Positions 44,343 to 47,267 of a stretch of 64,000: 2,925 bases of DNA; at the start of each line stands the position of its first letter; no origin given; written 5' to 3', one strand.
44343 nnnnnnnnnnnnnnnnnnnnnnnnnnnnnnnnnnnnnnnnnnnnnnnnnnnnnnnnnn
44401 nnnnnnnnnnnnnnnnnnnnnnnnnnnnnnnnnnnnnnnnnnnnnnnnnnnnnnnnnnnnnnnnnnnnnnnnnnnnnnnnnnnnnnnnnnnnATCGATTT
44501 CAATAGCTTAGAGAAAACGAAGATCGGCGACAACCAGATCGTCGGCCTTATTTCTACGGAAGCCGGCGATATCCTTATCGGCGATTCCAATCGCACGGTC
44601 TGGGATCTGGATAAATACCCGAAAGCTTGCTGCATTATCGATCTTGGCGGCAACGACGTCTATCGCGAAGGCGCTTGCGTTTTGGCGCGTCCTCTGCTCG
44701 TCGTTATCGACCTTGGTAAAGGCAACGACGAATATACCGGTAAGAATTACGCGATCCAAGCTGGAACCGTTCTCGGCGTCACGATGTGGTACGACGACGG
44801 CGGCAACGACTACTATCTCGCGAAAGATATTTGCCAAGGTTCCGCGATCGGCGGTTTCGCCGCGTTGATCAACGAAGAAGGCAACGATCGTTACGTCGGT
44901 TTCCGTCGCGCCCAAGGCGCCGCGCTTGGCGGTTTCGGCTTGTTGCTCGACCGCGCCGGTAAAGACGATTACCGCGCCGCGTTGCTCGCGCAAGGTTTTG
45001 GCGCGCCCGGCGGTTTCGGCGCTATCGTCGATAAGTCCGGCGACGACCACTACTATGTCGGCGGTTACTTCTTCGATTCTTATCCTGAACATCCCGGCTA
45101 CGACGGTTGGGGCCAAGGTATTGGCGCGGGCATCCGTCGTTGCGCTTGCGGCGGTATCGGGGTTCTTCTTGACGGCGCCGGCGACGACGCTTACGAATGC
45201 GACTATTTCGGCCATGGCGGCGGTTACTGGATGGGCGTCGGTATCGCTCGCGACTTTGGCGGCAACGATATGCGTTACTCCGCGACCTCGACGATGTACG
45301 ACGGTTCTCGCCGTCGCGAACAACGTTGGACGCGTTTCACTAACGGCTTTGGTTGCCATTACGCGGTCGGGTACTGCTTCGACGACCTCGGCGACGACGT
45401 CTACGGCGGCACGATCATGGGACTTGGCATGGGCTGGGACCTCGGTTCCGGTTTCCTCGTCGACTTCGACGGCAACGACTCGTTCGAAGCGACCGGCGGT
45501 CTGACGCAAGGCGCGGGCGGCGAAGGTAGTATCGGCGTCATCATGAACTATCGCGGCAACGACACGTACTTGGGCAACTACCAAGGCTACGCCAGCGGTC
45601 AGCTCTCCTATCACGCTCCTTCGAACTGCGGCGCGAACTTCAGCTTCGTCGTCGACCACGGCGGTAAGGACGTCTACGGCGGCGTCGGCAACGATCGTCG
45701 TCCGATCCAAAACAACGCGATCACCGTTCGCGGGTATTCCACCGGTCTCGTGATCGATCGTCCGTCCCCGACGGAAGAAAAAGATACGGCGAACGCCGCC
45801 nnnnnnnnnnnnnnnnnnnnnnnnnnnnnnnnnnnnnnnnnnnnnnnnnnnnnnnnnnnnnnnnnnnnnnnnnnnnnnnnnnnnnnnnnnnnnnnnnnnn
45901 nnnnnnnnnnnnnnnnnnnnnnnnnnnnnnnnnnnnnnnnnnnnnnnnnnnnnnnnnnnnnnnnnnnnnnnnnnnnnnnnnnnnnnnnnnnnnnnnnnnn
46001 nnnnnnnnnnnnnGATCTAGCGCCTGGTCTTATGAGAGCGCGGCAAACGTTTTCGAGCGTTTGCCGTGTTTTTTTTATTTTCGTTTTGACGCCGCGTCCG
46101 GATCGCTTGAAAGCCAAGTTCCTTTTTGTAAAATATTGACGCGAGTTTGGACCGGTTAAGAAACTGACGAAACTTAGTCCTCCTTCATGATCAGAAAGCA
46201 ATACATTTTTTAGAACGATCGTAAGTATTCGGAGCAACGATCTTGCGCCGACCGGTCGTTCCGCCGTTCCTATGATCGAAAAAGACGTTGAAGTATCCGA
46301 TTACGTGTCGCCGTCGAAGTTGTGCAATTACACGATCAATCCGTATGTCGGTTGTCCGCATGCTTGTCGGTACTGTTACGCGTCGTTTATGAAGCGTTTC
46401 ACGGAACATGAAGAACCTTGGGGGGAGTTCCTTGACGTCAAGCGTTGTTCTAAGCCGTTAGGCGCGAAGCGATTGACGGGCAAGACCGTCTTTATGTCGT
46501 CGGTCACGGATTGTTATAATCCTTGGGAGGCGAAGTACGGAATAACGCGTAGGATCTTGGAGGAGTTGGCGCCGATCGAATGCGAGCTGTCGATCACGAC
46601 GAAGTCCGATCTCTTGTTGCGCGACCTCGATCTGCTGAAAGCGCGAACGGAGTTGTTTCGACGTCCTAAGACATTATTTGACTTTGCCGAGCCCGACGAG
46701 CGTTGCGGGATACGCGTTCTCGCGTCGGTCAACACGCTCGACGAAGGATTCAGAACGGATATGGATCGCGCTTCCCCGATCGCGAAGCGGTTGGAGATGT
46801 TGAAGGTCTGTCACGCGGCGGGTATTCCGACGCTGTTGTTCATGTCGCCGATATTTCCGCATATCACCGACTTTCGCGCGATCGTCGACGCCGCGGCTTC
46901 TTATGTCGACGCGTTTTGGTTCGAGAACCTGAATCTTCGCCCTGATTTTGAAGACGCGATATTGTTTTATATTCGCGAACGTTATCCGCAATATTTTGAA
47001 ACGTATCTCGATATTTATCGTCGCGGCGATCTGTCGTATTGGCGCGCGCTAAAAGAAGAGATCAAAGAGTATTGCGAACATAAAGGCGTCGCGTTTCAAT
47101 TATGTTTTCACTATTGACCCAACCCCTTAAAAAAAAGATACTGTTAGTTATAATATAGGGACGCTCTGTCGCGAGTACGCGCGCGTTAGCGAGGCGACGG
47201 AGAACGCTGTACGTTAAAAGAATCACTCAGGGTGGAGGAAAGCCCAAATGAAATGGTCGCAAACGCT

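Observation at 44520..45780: Undescribed repeat family with about 12 units and a (D)xGG(N/D)DxY core in a 967-aa secreted protein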

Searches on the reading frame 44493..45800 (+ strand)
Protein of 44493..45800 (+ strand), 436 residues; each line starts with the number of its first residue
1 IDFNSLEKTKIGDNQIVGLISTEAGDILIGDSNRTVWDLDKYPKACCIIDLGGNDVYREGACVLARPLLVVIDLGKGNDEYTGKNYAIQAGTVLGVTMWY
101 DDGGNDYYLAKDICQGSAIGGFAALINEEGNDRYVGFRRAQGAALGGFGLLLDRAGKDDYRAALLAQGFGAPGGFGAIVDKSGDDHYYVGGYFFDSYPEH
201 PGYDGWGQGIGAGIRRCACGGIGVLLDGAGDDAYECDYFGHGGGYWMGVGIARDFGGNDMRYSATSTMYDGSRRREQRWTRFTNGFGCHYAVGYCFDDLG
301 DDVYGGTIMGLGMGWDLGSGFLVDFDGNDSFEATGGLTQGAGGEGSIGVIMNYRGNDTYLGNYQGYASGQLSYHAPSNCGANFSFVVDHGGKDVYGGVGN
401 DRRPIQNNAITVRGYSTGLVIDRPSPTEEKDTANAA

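Call 42: search_solved_structures(query=A2, max_evalue=10, show_alignments=3)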
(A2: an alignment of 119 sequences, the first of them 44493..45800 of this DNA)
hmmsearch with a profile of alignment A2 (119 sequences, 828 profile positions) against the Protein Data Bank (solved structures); distinct sequences matched with E-value up to 10: 97 (the best 60 are shown).
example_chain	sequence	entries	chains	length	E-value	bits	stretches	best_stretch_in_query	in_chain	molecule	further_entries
2kjp_A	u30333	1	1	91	0.0032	19.5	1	60-114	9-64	Uncharacterized protein ylbL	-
2kjk_A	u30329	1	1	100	0.0045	19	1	66-116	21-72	Lin2157 protein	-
3i1e_A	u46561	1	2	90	0.0048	18.9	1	68-116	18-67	Lin2157 protein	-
3i18_A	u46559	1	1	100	0.0077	18.2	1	60-116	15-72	Lmo2051 protein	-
5b6l_A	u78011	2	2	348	0.018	17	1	48-113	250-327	Putative serine protease HhoA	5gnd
2kl1_A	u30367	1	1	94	0.02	16.8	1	51-114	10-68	YlbL protein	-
5t69_A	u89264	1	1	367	0.025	16.5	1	48-112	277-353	Putative serine protease HhoA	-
5t63_A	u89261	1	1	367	0.025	16.5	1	48-112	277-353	Putative serine protease HhoA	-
3pv5_A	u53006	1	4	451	0.028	16.4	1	47-112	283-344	DegQ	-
4hop_A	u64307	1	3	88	0.029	16.3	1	32-106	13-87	Alpha-1-syntrophin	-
3pv3_A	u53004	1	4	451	0.03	16.3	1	47-112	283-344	DegQ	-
3pv2_A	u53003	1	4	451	0.03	16.3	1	47-112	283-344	DegQ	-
4ynn_A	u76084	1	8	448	0.03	16.3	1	46-111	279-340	Protease DO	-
3stj_A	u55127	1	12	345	0.054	15.4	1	47-111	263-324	Protease degQ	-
3id3_A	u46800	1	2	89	0.057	15.4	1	64-112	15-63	Regulator of sigma E protease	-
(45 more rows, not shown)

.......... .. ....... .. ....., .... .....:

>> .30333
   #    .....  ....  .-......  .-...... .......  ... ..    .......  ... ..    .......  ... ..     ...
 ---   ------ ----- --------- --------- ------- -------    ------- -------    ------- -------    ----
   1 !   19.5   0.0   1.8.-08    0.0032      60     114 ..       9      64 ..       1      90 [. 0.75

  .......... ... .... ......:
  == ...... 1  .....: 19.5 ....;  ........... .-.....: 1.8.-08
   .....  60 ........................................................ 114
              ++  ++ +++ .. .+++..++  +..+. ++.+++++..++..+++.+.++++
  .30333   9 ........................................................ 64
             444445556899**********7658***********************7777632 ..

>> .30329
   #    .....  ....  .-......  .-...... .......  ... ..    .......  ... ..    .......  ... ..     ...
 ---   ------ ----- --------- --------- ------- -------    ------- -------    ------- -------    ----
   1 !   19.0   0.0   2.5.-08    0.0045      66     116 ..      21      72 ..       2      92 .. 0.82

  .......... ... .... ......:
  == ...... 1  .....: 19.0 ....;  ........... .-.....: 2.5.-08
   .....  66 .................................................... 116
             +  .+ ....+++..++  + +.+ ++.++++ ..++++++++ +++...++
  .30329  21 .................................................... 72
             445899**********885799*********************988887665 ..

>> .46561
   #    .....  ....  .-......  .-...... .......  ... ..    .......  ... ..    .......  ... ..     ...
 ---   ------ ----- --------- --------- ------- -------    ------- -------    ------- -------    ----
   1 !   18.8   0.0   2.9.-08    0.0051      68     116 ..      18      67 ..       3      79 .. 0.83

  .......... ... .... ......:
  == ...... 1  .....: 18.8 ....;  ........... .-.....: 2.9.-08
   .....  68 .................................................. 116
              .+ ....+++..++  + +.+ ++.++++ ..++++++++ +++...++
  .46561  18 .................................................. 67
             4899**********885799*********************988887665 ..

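Call 51: predict_structure(alignment_id=A2)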
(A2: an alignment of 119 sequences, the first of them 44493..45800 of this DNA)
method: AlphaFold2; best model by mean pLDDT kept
length: 436 residues; sequences in the alignment: 119
mean_pLDDT: 93.3   pTM: 0.92
mean pLDDT of the five models: 93.3, 92.9, 92.6, 92.1, 91.7
residues with pLDDT >= 90: 354; 70-90: 72; 50-70: 10; < 50: 0
segments of 3 or more residues with pLDDT < 50: none
pLDDT, mean of each block of 10 residues (from residue 1): 92 93 97 94 94 92 78 97 81 95 97 95 98 96 98 98 97 98 97 82 92 95 98 95 97 98 82 71 95 98 91 96 98 92 96 97 92 84 96 96 97 93 94 93
secondary structure, 60 per line:
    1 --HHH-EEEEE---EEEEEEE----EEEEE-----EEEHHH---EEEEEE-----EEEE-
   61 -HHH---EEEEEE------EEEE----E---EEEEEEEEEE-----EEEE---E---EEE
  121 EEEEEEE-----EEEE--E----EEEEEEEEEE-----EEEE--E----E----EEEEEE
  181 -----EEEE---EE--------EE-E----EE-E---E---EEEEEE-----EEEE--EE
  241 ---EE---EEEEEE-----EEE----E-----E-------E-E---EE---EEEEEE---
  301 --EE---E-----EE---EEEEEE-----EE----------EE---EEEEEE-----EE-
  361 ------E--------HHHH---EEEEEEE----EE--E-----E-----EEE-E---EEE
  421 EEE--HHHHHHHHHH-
elements in order: E7-11 E15-21 E26-30 E36-38 E45-50 E56-59 E68-73 E80-83 E92-101 E107-110 E118-127 E133-136 E144-153 E159-162 E175-180 E186-189 E222-227 E233-236 E249-254 E260-262 E292-297 E319-324 E347-352 H376-379 E383-389 E410-412 E418-423 H426-435
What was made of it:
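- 44505..44624 (+): N-terminal cap strands of the solenoid, aa 466-505, without the G-x-D turn. DSSP strands at domain residues 7-38 in the confident model (call 51).
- Fold: AF2 domain model with pLDDT 93.3 and pTM 0.92, showing strictly periodic strands (call 51).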

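Call 54: fold_search(model_id=the predicted structure, library=pdb)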
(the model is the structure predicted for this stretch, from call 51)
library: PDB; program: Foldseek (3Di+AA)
matches with E <= 10: 78; with E <= 0.001: 0
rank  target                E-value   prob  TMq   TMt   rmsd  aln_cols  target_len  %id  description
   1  3p4g_A                4.2e-01  0.25  0.28  0.38  11.8       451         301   10  X-ray crystal structure of a hyperactive, Ca2+-dependent, beta-helical antifreeze protein from an Antarctic bacterium (released 2011-04-27)
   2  3jqy_B                6.6e-01  0.04  0.11  0.17  13.8       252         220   11  Crystal Structure of the polySia specific acetyltransferase NeuO (released 2010-08-18)
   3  1jta                  7.3e-01  0.04  0.15  0.16  16.7       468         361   10  Crystal Structure of Pectate Lyase A (C2 form) (released 2002-06-19)
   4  5uyt_A                1.4e+00  0.02  0.15  0.16  19.9       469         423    8  Crystal structure of ice binding protein from an Antarctic bacterium Flavobacteriaceae (released 2017-10-25)
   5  9s9a_B                1.6e+00  0.01  0.11  0.08  19.6       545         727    9  Crystal structure of the BRL3 ectodomain from Arabidopsis thaliana in complex with 6-deoxocastasterone. (released 2025-09-03)
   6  1ooc_A                1.7e+00  0.03  0.15  0.17  16.7       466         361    7  Mutations in the T1.5 loop of pectate lyase A (released 2004-03-16)
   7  5k0w_B                1.8e+00  0.41  0.06  0.10   4.5        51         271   16  Crystal structure of the metallo-beta-lactamase GOB-18 from Elizabethkingia meningoseptica (released 2016-08-03)
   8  8hsn_A                1.9e+00  0.10  0.26  0.28  12.7       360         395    8  Crystal structure of DFA I-forming Inulin Lyase from Streptomyces peucetius subsp. caesius ATCC 27952 (released 2023-12-27)
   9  7o9q_B                2.1e+00  0.04  0.19  0.24  15.1       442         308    7  Crystal structure of the Awp1 (adhesin-like wall protein 1) A-domain from Candida glabrata (released 2021-12-15)
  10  4nk6                  2.1e+00  0.04  0.21  0.21  14.9       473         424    6  Crystal Structure of the periplasmic alginate epimerase AlgG (released 2014-01-15)
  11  5uyt_B                2.1e+00  0.02  0.16  0.16  17.2       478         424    9  Crystal structure of ice binding protein from an Antarctic bacterium Flavobacteriaceae (released 2017-10-25)
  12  1qrc                  2.2e+00  0.08  0.28  0.24  11.1       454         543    9  TAILSPIKE PROTEIN, MUTANT W391A (released 2000-04-12)
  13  6k0v_A                2.3e+00  0.03  0.20  0.17  12.9       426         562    9  Catalytic domain of GH87 alpha-1,3-glucanase D1069A in complex with tetrasaccharides (released 2019-12-25)
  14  3jqy_A                2.3e+00  0.02  0.11  0.16  14.2       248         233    8  Crystal Structure of the polySia specific acetyltransferase NeuO (released 2010-08-18)
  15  4mna                  2.3e+00  0.01  0.12  0.10  17.9       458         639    7  Crystal structure of the free FLS2 ectodomains (released 2013-12-04)
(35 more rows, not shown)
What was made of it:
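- Closest known: MpIBP. Same: It is also the top, though non-significant, Foldseek row (call 54).
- A weak Foldseek row to the CyaA RTX domain, E 3.5 (call 54).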

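Call 62: search_protein_families(library=pfam, proteins=[window:44493-45800:+], max_evalue=10)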
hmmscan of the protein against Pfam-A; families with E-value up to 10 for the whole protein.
window:44493-45800:+ (436 aa): 0 families

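Call 72: find_related_loci(query=A2, collection=genome_contigs, flank=3000)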
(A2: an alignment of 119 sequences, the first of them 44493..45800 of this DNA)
Query A2 (436 aa) in genome_contigs; peptide patterns used: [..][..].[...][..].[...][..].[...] (x = any residue, [..] = any of these).
341 stretches matched a pattern; 327 encode a relative of the query (tblastn E <= 1e-3); the best 80 are kept; 80 distinct loci.
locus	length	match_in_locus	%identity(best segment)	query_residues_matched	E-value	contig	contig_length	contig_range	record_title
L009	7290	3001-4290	88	1-430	0e+0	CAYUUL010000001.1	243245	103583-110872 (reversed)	MAG TPA_asm: uncultured Planctomycetaceae bacterium isolate binchicken_co354_63 genome assembly, contig: NODE_4_length_2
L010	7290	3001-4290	84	1-430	0e+0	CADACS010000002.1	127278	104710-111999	MAG: uncultured planctomycete isolate RUG13182 genome assembly, contig: RUG13182_asm_2, whole genome shotgun sequence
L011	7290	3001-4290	85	1-430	0e+0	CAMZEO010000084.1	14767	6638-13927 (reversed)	MAG TPA_asm: uncultured Planctomycetales bacterium isolate SRR10912533_bin.63_metaWRAP_v1.3_MAG genome assembly, contig:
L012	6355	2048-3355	82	1-436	0e+0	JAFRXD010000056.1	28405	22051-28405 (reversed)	MAG: Thermoguttaceae bacterium isolate RGIG2878 Goat_Omasum.Co__c1134565, whole genome shotgun sequence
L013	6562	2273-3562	86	1-430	0e+0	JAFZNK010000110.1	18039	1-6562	MAG: Thermoguttaceae bacterium isolate RGIG7925 Water_buffalos_Rumen-1__c412367, whole genome shotgun sequence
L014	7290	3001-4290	85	1-430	0e+0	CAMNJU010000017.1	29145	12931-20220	MAG: uncultured Planctomycetales bacterium isolate SRR873597_bin.58_metaWRAP_v1.3_MAG genome assembly, contig: NODE.3284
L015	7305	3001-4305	75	1-435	0e+0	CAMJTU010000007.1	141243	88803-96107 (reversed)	MAG: uncultured Planctomycetaceae bacterium isolate SRR12081293_bin.40_metaWRAP_v1.3_MAG genome assembly, contig: ERZ122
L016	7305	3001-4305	76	1-435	0e+0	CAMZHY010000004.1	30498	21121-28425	MAG TPA_asm: uncultured Planctomycetaceae bacterium isolate SRR10912539_bin.44_metaWRAP_v1.3_MAG genome assembly, contig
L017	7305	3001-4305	78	1-435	0e+0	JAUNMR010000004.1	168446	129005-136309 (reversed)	MAG: Planctomycetia bacterium isolate S32M_St_metabat_111 NODE_42_length_168446_cov_33.238772, whole genome shotgun sequ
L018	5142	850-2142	76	1-431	0e+0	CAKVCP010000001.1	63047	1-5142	MAG: uncultured Thermoguttaceae bacterium isolate REFINED_METABAT215_TOP10_CONTIGS_1500_ASSEMBLY_K77_MERGED__Hadza_MoBio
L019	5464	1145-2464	75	1-436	0e+0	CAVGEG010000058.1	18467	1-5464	Paratractidigestivibacter sp. isolate G02647-L1_cleanbin_000053 genome assembly, contig: Spades_G02647-L1_contig_2007, w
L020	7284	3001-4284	77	1-428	0e+0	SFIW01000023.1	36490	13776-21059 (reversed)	MAG: Planctomycetaceae bacterium isolate W1P25.044 Contig428, whole genome shotgun sequence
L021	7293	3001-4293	76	1-431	0e+0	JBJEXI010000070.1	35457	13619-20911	MAG: Thermoguttaceae bacterium isolate PUUB40_bin.050 NODE_765_length_35457_cov_8.768714, whole genome shotgun sequence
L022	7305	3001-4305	73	1-435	0e+0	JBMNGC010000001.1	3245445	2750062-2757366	MAG: Thermoguttaceae bacterium isolate SBF912LR0HQ0207 contig_1684, whole genome shotgun sequence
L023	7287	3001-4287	77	1-429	0e+0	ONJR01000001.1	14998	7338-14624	uncultured planctomycete isolate RUG369 genome assembly, contig: k87_56733, whole genome shotgun sequence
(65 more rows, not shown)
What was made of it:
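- The organism lives in gut and rumen habitats (call 72).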

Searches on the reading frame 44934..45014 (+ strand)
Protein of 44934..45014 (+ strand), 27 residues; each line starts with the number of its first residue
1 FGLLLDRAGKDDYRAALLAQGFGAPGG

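Call 61: search_solved_structures(query=A3, max_evalue=10, show_alignments=4)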
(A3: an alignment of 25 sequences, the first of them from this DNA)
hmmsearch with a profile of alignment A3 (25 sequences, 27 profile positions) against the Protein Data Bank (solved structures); distinct sequences matched with E-value up to 10: 1.
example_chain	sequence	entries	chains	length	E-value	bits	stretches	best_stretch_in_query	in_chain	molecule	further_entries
8dtr_A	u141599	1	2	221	3.1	11.1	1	9-20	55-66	COV30-14 heavy chain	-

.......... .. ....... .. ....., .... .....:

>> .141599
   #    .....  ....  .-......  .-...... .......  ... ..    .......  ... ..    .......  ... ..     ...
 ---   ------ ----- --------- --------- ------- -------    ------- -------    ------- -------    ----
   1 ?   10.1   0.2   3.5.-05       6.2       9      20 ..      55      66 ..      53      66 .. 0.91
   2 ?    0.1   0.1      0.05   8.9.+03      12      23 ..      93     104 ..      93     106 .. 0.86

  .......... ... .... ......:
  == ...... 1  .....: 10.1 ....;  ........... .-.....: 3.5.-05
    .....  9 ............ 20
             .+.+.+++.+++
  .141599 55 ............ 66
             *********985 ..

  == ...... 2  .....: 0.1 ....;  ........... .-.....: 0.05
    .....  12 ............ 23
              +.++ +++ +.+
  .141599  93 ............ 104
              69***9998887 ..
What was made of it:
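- On RTX / HemolysinCabind (PF00353): A unit profile finds no RTX chain in the PDB (call 61).
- The unit profile finds no RTX chain (call 61).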

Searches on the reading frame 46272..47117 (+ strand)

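Call 3: search_protein_families(library=pfam, proteins=[window:46272-47117:+], max_evalue=1)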
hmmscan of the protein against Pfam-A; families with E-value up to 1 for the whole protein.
window:46272-47117:+ (281 aa): 3 families
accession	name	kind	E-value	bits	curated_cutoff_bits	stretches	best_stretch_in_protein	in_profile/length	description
PF04055.27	Radical_SAM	-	2.4e-11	44.5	29.5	1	22-200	1-156/166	Radical SAM superfamily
PF07505.17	DUF5131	-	0.0054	16.7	28.9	1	18-83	7-83/243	Protein of unknown function (DUF5131)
PF13353.11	Fer4_12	-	0.17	12.6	22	1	27-46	14-33/137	4Fe-4S single cluster domain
